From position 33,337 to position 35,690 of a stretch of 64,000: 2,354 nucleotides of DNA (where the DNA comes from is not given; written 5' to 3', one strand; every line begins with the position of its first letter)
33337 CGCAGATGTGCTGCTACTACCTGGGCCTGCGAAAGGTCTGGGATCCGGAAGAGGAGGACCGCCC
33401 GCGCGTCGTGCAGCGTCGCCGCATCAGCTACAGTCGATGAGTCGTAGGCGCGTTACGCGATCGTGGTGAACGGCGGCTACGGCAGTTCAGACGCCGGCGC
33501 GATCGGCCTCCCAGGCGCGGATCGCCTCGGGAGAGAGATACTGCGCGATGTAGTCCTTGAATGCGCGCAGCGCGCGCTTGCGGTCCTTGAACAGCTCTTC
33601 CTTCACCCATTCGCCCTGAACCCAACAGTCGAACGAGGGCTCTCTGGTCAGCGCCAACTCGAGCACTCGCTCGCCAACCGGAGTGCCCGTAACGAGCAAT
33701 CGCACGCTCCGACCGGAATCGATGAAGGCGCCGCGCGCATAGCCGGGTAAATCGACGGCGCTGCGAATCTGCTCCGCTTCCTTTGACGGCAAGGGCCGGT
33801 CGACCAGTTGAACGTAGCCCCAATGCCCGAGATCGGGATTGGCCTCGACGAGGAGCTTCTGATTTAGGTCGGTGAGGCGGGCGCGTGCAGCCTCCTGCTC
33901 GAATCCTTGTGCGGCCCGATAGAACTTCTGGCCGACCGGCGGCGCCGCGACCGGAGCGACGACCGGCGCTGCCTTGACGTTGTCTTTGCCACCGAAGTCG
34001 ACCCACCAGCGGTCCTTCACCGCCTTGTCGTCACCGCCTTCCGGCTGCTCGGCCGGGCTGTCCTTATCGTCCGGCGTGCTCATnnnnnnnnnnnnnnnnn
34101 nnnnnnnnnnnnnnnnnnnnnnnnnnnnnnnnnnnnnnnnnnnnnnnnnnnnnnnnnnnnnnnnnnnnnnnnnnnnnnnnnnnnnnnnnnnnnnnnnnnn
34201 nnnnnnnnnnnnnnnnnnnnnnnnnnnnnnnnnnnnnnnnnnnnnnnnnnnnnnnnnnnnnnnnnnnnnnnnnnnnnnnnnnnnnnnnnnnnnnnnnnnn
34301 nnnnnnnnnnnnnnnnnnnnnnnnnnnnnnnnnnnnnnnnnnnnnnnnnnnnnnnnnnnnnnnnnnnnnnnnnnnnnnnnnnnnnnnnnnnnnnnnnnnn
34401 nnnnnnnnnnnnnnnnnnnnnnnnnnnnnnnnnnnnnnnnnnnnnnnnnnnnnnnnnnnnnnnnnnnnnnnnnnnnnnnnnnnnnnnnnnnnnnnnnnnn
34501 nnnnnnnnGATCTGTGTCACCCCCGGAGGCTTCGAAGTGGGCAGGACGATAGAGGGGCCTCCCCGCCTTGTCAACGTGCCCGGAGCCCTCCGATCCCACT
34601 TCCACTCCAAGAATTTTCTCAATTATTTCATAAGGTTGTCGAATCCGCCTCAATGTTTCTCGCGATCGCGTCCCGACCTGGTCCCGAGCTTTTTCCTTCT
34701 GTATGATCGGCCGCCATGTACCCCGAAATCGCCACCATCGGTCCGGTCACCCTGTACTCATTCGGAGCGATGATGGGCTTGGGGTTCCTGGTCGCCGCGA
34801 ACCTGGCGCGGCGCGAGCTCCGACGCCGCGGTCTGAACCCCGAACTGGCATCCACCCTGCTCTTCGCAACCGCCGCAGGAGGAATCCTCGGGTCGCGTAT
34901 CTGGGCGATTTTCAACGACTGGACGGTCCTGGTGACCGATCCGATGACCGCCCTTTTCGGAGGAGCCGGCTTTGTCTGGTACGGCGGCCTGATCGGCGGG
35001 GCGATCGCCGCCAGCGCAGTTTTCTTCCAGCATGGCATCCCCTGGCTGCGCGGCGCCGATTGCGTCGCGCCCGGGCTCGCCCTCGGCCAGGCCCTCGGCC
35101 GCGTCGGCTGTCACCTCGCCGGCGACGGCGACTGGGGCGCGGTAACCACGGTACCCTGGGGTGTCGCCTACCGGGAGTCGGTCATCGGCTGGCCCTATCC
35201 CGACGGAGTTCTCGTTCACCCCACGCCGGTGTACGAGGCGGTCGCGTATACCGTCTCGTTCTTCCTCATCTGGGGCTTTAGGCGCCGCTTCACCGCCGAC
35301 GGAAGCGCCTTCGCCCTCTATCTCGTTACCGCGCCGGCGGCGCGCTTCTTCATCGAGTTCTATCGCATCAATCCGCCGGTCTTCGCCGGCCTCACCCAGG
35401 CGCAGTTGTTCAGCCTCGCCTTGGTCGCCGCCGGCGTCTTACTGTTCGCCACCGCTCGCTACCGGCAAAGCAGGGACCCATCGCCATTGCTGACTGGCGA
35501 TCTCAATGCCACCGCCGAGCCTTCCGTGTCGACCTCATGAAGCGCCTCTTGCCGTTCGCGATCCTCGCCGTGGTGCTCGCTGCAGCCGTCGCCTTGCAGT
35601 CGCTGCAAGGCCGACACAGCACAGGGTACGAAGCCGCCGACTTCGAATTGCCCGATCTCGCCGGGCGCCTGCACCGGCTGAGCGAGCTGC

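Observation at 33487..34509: SprT-like HExxH metalloprotease translationally coupled (ATGA) to a 199-aa protein of unknown fold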

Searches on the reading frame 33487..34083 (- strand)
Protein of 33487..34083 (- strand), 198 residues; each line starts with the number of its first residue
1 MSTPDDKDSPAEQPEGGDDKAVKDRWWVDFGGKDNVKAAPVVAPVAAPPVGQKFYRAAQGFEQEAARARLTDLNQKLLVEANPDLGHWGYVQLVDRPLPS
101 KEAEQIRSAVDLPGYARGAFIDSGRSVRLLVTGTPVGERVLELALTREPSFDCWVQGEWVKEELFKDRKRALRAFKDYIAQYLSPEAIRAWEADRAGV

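Call 6: search_protein_families(library=pfam, proteins=[window:33487-34083:-], max_evalue=1)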
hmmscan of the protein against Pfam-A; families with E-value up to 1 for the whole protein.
window:33487-34083:- (198 aa): 1 family
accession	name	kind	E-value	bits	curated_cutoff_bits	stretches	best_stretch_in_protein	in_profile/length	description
PF18107.7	HTH_ABP1_N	-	0.16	12.1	22.5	1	161-191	2-32/61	Fission yeast centromere protein N-terminal domain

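Call 7: search_protein_families(library=ncbifam, proteins=[window:33487-34083:-], max_evalue=1)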
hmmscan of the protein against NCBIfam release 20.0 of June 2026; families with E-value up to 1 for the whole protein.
window:33487-34083:- (198 aa): 0 families

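Call 8: search_protein_families(library=padloc, proteins=[window:33487-34083:-], max_evalue=1)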
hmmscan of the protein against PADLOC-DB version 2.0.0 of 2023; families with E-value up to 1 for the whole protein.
window:33487-34083:- (198 aa): 0 families

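Call 10: find_homologous_proteins(query=window:33490-34083:-)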
Query window:33490-34083:- (198 aa): 163 proteins with E <= 0.001 among 1247 candidates; the best 120 are listed.
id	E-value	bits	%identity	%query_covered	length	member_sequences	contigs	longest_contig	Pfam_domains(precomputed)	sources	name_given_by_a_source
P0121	4.1e-124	430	96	100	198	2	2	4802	-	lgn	-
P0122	2.5e-101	356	81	98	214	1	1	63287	-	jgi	jgi:hypothetical protein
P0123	7.4e-99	348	82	95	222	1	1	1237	-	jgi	-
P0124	3.6e-96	339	80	93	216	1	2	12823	-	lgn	-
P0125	5.1e-94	332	71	97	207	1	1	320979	-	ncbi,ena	-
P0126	7.5e-93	328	76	97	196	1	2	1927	-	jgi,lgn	jgi:hypothetical protein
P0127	4.5e-91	322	78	88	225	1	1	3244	-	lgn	-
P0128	1.6e-90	321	76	97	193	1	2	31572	-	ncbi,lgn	-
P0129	1.9e-89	317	76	93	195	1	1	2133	-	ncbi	-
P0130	9.6e-88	311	72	95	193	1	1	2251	-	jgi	jgi:hypothetical protein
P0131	7.3e-87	309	72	98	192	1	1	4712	-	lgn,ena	-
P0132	5.3e-86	306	73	95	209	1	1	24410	-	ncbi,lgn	-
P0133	2.0e-85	304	72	98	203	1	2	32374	-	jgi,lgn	jgi:hypothetical protein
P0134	1.5e-84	301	73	97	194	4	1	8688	-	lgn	-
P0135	1.9e-81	291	69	99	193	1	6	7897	-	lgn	-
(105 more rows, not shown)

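Call 16: search_solved_structures(query=A2, max_evalue=10, show_alignments=1)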
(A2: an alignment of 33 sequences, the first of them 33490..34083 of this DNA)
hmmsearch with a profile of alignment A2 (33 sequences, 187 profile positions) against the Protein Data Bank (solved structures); distinct sequences matched with E-value up to 10: 1.
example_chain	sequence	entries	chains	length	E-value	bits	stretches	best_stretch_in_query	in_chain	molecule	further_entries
8x38_A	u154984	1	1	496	1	11.8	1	9-32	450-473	Decarboxylative Vanillate 1-Hydroxylase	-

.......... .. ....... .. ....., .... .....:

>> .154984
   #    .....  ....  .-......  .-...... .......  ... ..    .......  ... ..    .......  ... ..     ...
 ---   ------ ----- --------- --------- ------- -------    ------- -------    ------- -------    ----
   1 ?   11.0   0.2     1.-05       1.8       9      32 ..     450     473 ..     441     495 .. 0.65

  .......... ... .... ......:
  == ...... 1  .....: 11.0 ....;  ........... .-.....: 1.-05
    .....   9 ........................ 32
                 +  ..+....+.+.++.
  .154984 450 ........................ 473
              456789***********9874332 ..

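Call 22: predict_structure(alignment_id=A2)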
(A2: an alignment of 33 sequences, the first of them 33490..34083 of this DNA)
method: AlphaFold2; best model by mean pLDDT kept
length: 198 residues; sequences in the alignment: 33
mean_pLDDT: 79.0   pTM: 0.67
mean pLDDT of the five models: 79.0, 77.9, 77.8, 77.6, 76.8
residues with pLDDT >= 90: 114; 70-90: 23; 50-70: 16; < 50: 45
segments of 3 or more residues with pLDDT < 50: 9-45, 57-59
pLDDT, mean of each block of 10 residues (from residue 1): 49 41 39 40 50 52 78 93 97 95 97 97 95 92 97 93 97 98 95 88
secondary structure, 60 per line:
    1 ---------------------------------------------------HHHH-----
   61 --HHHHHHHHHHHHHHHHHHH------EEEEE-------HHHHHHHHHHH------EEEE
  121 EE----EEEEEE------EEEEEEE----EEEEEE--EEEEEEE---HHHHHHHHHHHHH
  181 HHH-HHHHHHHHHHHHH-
elements in order: H52-55 H63-81 E88-92 H100-110 E117-122 E127-132 E139-145 E150-155 E158-164 H168-183 H185-197

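Call 33: find_related_loci(query=A2, collection=metagenome_contigs, flank=4000)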
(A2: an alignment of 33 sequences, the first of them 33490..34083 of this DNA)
Query A2 (198 aa) in metagenome_contigs; peptide patterns used: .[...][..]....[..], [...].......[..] (x = any residue, [..] = any of these).
287 stretches matched a pattern; 97 encode a relative of the query (tblastn E <= 1e-3); the best 80 are kept; 80 distinct loci.
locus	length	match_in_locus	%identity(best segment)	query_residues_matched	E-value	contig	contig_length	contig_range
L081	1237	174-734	82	11-198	4e-102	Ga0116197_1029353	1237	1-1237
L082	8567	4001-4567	74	5-196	2e-84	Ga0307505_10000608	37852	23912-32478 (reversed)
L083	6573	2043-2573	68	20-198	2e-80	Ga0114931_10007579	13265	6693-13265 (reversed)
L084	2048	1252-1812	57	9-198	1e-70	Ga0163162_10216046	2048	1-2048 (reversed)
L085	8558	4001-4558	57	11-198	2e-68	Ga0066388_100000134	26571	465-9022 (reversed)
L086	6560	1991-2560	54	1-193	8e-66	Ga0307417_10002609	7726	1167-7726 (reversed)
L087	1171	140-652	57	21-193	4e-69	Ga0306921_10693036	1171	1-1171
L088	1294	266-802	54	11-192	7e-68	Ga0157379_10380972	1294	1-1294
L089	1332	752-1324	55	1-198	3e-65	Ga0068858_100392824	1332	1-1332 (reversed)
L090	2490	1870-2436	55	7-198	6e-63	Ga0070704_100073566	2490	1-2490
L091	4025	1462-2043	54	5-198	4e-62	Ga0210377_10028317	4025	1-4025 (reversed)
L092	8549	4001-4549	53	11-198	2e-61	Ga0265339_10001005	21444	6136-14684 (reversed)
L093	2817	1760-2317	54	11-198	9e-62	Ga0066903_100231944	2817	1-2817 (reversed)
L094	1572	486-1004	53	5-188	1e-63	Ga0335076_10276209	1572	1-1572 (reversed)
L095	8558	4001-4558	53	11-198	3e-61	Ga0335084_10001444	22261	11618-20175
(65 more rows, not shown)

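Call 38: search_protein_representatives(alignment_id=A2)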
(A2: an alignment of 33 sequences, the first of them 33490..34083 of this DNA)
Query: 33 sequences, 187 profile positions. Proteins with E-value up to 0.001 (for the whole library): 101; up to 1e-10: 69; up to 1e-30: 23. The best 101 are listed.
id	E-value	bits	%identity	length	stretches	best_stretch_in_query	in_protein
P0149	4.3e-84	296.8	-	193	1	8-187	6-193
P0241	6.7e-70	250.5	-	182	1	10-187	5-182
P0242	2.4e-58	212.8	-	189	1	8-187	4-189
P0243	4.4e-57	208.7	-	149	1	39-184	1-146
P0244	7.4e-57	207.9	-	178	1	17-187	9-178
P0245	1.9e-53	196.8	-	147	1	47-159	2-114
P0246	1.0e-51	191.2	-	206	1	6-174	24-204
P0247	8.4e-50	185.0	-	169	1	9-172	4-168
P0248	8.7e-50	184.9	-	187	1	5-173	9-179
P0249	2.6e-48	180.1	-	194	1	10-173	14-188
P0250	1.7e-43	164.4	-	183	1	13-181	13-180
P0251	6.7e-43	162.4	-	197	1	8-172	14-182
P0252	4.9e-42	159.6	-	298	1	28-183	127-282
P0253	2.5e-41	157.3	-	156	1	96-187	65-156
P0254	8.6e-37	142.5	-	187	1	13-175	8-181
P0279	3.2e-18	82.0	-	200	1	86-172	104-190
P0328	3.3e-06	42.8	-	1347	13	92-144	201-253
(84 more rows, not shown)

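Call 43: search_protein_families(library=pfam, alignment_id=A2, max_evalue=1)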
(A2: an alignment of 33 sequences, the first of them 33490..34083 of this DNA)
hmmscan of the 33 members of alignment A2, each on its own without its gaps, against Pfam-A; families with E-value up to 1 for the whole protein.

A. member 1, window:33490-34083:- (198 aa): 1 family
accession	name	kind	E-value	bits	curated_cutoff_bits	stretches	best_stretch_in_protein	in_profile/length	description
PF18107.7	HTH_ABP1_N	-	0.16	12.1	22.5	1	161-191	2-32/61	Fission yeast centromere protein N-terminal domain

B. families by the number of members that match (of 33 scanned): 1 family
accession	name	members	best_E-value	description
PF18107.7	HTH_ABP1_N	1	0.16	Fission yeast centromere protein N-terminal domain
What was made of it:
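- On ImmA/IrrE M78 peptidases (including CapP): B matches no Pfam family (calls 6, 43).
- On PsiB family: B has no Pfam hit (calls 6, 43).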

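Call 50: fold_search(model_id=the predicted structure, library=pdb)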
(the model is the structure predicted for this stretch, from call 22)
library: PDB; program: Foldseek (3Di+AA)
matches with E <= 10: 694; with E <= 0.001: 0
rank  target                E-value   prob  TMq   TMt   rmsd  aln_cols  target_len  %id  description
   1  3tqm_B                8.5e-02  0.63  0.25  0.44   6.1       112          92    9  Structure of an ribosomal subunit interface protein from Coxiella burnetii (released 2011-09-28)
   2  2gex_A                1.4e-01  0.08  0.13  0.16  14.3       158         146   11  Crystal structure of SnoaL2 a putative hydroxylase from Streptomyces nogalater (released 2006-07-18)
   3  2ywq_C                1.5e-01  0.23  0.19  0.33   6.7       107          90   13  Crystal structure of Thermus thermophilus Protein Y N-terminal domain (released 2008-04-15)
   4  9a7x_B                1.6e-01  0.16  0.19  0.06  12.0       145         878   10  Integrative model of ISPT-SYA by crosslinking MS and deep learning (released 2024-09-18)
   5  5ipp_B                2.0e-01  0.28  0.17  0.11   8.7        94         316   13  Structure of Bacillus NanoRNase A active site mutant bound to a mononucleotide (released 2017-08-02)
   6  3a0y_A                2.1e-01  0.18  0.16  0.20  11.7        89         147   12  Catalytic domain of histidine kinase ThkA (TM1359) (nucleotide free form 3: 1,2-propanediol, orthorombic) (released 2009-10-20)
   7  5et8                  2.4e-01  0.09  0.17  0.13  17.7       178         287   11  Human muscle fructose-1,6-bisphosphatase in active R-state in complex with fructose-6-phosphate (released 2016-11-23)
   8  7wvb_C                2.5e-01  0.14  0.19  0.13  13.2       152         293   12  Human Fructose-1,6-bisphosphatase 1 mutant R50A in APO R-state (released 2023-02-15)
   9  5izo_B                2.7e-01  0.35  0.17  0.11   8.5        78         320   14  Bacillus NanoRNase A (H103A) + 2 divalent cations + PO4 at the active site (released 2017-08-02)
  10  3a0z_B                2.8e-01  0.18  0.17  0.22  11.4        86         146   13  Catalytic domain of histidine kinase ThkA (TM1359) (nucleotide free form 4: isopropanol, orthorombic) (released 2009-10-20)
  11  3tqm_A                3.2e-01  0.30  0.23  0.40   6.0       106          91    8  Structure of an ribosomal subunit interface protein from Coxiella burnetii (released 2011-09-28)
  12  3a0z_A                3.2e-01  0.12  0.16  0.19  11.8        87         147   15  Catalytic domain of histidine kinase ThkA (TM1359) (nucleotide free form 4: isopropanol, orthorombic) (released 2009-10-20)
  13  2rql_MODEL_1_A        3.4e-01  0.21  0.23  0.38   6.9       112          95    8  Solution structure of the E. coli ribosome hibernation promoting factor HPF (released 2010-02-02)
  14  5j21_A                3.4e-01  0.14  0.14  0.10   9.3        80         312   12  Structure of Bacillus NanoRNase A (WT) (released 2017-08-02)
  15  6h4n_x                3.6e-01  0.28  0.24  0.40   6.2       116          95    8  Structure of a hibernating 100S ribosome reveals an inactive conformation of the ribosomal protein S1 - 70S Hibernatin (released 2018-09-05)
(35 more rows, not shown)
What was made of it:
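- Tried and rejected: A search of B against the PDB found nothing significant (call 50).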

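Call 51: find_encoding_contigs(protein=window:33490-34083:-, flank=3000, max_places=3)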
Protein window:33490-34083:- (198 aa): 2 contigs read that carry it; 2 places shown.
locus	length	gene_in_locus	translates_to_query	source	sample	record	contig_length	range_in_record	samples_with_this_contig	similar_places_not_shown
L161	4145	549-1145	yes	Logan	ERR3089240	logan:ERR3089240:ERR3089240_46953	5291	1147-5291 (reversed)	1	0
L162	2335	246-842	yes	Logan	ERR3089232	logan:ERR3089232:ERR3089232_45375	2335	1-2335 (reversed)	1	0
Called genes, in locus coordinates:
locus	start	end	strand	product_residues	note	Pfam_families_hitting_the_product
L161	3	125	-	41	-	?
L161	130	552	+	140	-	-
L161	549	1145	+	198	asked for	-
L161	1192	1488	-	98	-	-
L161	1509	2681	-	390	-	PF02803:Thiolase_C (faint), PF22691:Thiolase_C_1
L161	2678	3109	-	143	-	PF12172:zf-ChsH2, PF01796:OB_ChsH2_C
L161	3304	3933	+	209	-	PF12804:NTP_transf_3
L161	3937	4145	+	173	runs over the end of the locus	PF00293:NUDIX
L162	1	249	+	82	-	?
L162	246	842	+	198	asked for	-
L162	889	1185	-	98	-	-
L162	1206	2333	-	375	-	?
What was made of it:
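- Checked: An independent gene call gives A as 140 aa (from 34502) and B as 198 aa, with a 4-nt overlap (call 51).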

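Call 54: search_dna_similar(query=window:33490-34083:-, collection=plasmids, mode=protein, max_evalue=0.01, max_rows=10)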
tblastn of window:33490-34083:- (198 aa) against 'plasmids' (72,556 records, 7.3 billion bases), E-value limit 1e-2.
No match.

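Call 56: search_dna_similar(query=window:33490-34083:-, collection=phages, mode=protein, max_evalue=0.01, max_rows=10)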
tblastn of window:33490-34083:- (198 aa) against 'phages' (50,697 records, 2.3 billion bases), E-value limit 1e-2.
No match.

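Call 57: search_protein_families(library=phrogs, proteins=[window:33490-34083:-], max_evalue=1)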
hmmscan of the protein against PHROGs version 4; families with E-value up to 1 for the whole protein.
window:33490-34083:- (198 aa): 0 families

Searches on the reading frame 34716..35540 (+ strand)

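Call 36: search_protein_families(library=pfam, proteins=[window:34716-35540:+], max_evalue=0.001)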
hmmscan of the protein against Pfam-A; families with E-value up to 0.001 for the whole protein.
window:34716-35540:+ (274 aa): 1 family
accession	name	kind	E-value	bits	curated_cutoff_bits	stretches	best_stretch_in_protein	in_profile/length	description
PF01790.23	LGT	-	1.3e-44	152.8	24.9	1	3-245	1-239/240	Prolipoprotein diacylglyceryl transferase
